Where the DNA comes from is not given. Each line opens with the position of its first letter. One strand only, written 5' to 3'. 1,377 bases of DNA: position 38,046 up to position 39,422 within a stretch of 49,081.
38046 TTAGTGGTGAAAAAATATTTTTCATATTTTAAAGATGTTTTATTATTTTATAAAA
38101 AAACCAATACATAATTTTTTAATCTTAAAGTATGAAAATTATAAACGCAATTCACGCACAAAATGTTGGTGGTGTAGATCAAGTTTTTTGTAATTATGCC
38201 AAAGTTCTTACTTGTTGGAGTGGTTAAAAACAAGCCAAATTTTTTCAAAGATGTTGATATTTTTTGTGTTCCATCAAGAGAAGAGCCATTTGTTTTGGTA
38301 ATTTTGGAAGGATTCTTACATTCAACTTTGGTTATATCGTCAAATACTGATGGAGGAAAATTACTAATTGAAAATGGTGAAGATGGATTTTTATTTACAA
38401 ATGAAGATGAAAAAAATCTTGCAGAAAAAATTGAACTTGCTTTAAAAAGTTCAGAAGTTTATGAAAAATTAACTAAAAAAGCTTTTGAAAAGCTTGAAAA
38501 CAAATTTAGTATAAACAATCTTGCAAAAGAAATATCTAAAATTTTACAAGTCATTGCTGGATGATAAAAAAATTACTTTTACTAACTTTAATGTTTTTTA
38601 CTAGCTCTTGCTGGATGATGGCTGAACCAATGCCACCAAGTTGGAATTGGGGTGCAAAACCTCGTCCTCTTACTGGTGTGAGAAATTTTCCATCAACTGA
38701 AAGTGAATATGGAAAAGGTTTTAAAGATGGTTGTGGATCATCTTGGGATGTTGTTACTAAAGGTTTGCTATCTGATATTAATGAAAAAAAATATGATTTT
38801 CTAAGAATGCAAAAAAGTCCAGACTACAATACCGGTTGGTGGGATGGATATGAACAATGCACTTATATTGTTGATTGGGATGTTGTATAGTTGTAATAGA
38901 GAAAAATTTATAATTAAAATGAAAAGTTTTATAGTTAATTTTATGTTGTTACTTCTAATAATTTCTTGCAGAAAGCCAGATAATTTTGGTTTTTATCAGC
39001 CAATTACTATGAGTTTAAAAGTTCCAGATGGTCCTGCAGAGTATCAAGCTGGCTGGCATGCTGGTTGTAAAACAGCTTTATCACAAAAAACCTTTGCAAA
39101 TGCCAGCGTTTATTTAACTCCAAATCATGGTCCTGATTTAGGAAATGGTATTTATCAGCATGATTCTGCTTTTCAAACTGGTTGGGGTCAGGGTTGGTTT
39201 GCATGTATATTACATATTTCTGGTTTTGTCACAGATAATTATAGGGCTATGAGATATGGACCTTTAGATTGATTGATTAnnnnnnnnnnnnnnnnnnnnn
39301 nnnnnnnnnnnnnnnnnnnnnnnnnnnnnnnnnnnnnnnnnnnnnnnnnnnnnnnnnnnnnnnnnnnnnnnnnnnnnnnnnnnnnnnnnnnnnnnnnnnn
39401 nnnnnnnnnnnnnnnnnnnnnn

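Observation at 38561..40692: Tandem operon of five divergent small lipoprotein paralogs with a shared two-cysteine signature and no family I recognise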

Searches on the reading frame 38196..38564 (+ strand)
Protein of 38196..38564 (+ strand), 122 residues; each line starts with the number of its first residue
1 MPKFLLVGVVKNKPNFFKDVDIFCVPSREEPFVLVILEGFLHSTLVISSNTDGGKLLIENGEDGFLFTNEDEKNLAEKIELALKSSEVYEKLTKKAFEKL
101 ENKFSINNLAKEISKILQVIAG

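Call 3: search_protein_families(library=pfam, max_evalue=10, proteins=[window:38196-38564:+])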
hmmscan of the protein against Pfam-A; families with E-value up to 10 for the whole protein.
window:38196-38564:+ (122 aa): 4 families
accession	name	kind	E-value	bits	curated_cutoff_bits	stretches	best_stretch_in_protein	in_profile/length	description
PF00534.26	Glycos_transf_1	-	1.5e-17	64.1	26.4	1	10-97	81-170/172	Glycosyl transferases group 1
PF13692.12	Glyco_trans_1_4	-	2.9e-15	57.2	27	1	4-83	61-140/142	Glycosyl transferases group 1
PF25532.1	CH_CAMSAP2_N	-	0.047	14.2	27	1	63-120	40-91/135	CAMSAP2-like, calponin-homology domain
PF13524.12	Glyco_trans_1_2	-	0.098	13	25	1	42-113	73-142/144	Glycosyl transferase-like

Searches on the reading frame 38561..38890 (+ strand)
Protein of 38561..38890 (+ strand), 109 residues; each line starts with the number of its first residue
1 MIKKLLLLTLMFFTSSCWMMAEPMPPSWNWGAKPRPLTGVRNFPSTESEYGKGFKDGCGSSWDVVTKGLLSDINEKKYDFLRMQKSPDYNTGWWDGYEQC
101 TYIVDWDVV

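Call 3: search_protein_families(library=pfam, max_evalue=10, proteins=[window:38561-38890:+])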
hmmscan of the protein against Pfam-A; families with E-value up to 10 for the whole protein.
window:38561-38890:+ (109 aa): 2 families
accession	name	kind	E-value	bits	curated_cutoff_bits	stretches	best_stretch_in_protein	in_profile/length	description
PF06815.18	RVT_connect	-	0.069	13.9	23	1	91-109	82-100/102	Reverse transcriptase connection domain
PF04806.17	EspF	-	1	10.3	20.2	1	20-37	7-24/47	EspF protein repeat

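Call 4: search_protein_families(library=ncbifam, max_evalue=10, proteins=[window:38561-38890:+])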
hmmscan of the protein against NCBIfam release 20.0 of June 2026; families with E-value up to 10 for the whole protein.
window:38561-38890:+ (109 aa): 0 families

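Call 10: find_homologous_proteins(query=A1, max_evalue=0.001)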
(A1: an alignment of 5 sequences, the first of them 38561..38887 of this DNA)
Query A1 (5 sequences) (109 aa, profile of the alignment): 442 proteins with E <= 0.001 among 1593 candidates; the best 120 are listed.
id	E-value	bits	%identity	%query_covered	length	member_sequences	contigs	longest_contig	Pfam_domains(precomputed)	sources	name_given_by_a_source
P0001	6.3e-38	148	21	86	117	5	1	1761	-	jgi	-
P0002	4.4e-37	145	-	-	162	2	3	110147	-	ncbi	-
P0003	5.5e-34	135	33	55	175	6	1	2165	-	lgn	-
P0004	1.7e-33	134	27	44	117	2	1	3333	-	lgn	-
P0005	2.5e-33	133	98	100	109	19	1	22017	-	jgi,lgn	-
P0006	4.7e-33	132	31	55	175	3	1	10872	-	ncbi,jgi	jgi:hypothetical protein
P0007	9.4e-33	131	32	54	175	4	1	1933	-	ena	-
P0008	6.6e-32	128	22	87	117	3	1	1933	-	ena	-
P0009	1.0e-30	125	22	89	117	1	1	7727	-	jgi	-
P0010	2.1e-29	120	27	92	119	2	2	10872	-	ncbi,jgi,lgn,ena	jgi:hypothetical protein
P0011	2.8e-29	120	33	22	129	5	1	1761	-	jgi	-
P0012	2.8e-29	120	25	92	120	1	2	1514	-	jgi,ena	jgi:hypothetical protein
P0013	3.0e-29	120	32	31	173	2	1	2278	-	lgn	-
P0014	4.2e-29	119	47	16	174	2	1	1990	-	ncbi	-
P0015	2.0e-28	117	25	92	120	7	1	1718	-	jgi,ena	-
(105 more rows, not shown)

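Call 13: find_related_loci(query=window:38561-38887:+, collection=genome_contigs, flank=8000)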
Query window:38561-38887:+ (109 aa) in genome_contigs; peptide patterns used: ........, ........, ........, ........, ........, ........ (x = any residue, [..] = any of these).
124 stretches matched a pattern; 16 encode a relative of the query (tblastn E <= 1e-3); 16 distinct loci.
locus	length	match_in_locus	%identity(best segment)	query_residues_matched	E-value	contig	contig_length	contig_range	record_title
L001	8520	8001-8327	98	1-109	2e-71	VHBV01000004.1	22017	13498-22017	MAG: Candidatus Pelagibacterales bacterium isolate M_surface_6_m2_121 M_surface_6_m2_121_Ga0194115_10002465, whole genom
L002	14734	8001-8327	81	1-109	1e-59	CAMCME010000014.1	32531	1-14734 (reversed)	MAG: Rickettsia typhi isolate MsE-30apr19-74 genome assembly, contig: MsE-30apr19-C1604, whole genome shotgun sequence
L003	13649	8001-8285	82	15-109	6e-53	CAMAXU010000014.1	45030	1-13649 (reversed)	MAG: Rickettsia typhi isolate ME-21oct19-9 genome assembly, contig: ME-21oct19-C1012, whole genome shotgun sequence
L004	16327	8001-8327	73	2-109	1e-52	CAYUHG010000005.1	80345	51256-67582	MAG TPA_asm: uncultured Rhizobium sp. isolate SRP219642_co8_395 genome assembly, contig: NODE_215_length_80345_cov_33.53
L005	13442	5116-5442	75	1-109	1e-51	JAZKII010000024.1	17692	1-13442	MAG: Pseudomonadota bacterium isolate ADI_DC_SW_02_SPN_11032020-bin025 DCSW02SPN_B025_0_000000000024, whole genome shotg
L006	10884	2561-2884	70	2-109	2e-51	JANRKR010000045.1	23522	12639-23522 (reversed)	MAG: Rickettsiales bacterium isolate bins.261 k141_2445134, whole genome shotgun sequence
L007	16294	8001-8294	79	12-109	7e-51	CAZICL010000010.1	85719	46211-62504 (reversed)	MAG TPA_asm: uncultured Rhizobium sp. isolate SRP062349_co2_99 genome assembly, contig: NODE_171_length_85719_cov_32.122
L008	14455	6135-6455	69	2-109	1e-50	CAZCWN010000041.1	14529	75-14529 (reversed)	MAG TPA_asm: uncultured Rhizobium sp. isolate SRP319275_co1_30 genome assembly, contig: NODE_4711_length_14529_cov_5.235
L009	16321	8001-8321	67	3-109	2e-49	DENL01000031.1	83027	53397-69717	MAG TPA_asm: Rickettsiales bacterium UBA2645 UBA2645_contig_2238, whole genome shotgun sequence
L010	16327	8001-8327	65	1-109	9e-48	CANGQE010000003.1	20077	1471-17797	MAG: Rickettsiales bacterium isolate RE-14apr17-14 genome assembly, contig: RE-14Apr17-14.fna-C3, whole genome shotgun s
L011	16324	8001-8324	63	1-109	7e-47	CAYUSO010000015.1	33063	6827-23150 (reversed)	MAG TPA_asm: uncultured Rhizobium sp. isolate SRP257259_co1_339 genome assembly, contig: NODE_1401_length_33063_cov_10.4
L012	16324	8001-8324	68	2-109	1e-45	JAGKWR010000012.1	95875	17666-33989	MAG: Alphaproteobacteria bacterium isolate C8_D7_3 C8_D7_3_41, whole genome shotgun sequence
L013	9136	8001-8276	68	17-109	4e-43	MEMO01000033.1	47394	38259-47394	MAG: Alphaproteobacteria bacterium RIFCSPLOWO2_01_FULL_40_26 rifcsplowo2_01_scaffold_5295, whole genome shotgun sequence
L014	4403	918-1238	56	1-109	8e-42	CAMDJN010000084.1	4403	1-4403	MAG: Rickettsia typhi isolate MsH-30jul19-198 genome assembly, contig: MsH-30jul19-C41154, whole genome shotgun sequence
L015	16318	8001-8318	55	3-109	5e-40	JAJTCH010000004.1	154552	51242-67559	MAG: Rickettsiaceae bacterium isolate C_No_T20_B_bin.69 scaffold_56, whole genome shotgun sequence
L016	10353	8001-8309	46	1-109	2e-28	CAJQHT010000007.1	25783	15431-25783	MAG: uncultured Rickettsiales bacterium isolate 0.2_20180403_Bin_MAXBIN_175_1 genome assembly, contig: c_000000001763, w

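Call 57: find_encoding_contigs(protein=P0001, flank=3000, max_places=2)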
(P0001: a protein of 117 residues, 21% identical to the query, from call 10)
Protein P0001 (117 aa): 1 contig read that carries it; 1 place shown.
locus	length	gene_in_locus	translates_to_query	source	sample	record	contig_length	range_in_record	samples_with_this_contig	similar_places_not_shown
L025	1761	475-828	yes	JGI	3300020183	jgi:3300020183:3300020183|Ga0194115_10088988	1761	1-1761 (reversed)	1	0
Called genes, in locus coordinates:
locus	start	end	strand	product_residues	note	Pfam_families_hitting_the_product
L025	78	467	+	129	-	-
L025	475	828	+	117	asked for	-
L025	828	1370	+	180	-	-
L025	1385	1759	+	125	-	?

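Call 72: search_protein_families(library=padloc, max_evalue=1, proteins=[window:38561-38887:+])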
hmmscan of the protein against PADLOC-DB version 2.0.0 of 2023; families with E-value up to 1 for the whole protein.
window:38561-38887:+ (109 aa): 0 families

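Call 73: search_protein_families(library=phrogs, max_evalue=1, proteins=[window:38561-38887:+])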
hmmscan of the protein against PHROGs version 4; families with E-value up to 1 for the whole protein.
window:38561-38887:+ (109 aa): 1 family
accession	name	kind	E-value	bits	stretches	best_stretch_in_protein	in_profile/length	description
phrog_16482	-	unknown function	0.3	12.5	1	34-77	5-48/107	-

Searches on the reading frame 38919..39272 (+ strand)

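Call 3: search_protein_families(library=pfam, max_evalue=10, proteins=[window:38919-39272:+])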
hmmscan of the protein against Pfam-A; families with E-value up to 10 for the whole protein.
window:38919-39272:+ (117 aa): 1 family
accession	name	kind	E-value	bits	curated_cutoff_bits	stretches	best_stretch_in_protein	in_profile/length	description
PF13061.11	DUF3923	-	0.12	12.9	25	1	4-30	11-37/65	Protein of unknown function (DUF3923)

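Call 4: search_protein_families(library=ncbifam, max_evalue=10, proteins=[window:38919-39272:+])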
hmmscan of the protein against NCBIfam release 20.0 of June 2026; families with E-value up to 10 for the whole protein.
window:38919-39272:+ (117 aa): 0 families

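Call 72: search_protein_families(library=padloc, max_evalue=1, proteins=[window:38919-39269:+])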
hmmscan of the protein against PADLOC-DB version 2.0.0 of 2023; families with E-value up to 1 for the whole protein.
window:38919-39269:+ (117 aa): 0 families

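Call 73: search_protein_families(library=phrogs, max_evalue=1, proteins=[window:38919-39269:+])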
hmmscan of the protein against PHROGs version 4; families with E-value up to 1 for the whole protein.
window:38919-39269:+ (117 aa): 1 family
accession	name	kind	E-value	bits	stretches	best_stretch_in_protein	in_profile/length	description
phrog_10874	-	unknown function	0.79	11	0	84-110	36-64/69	-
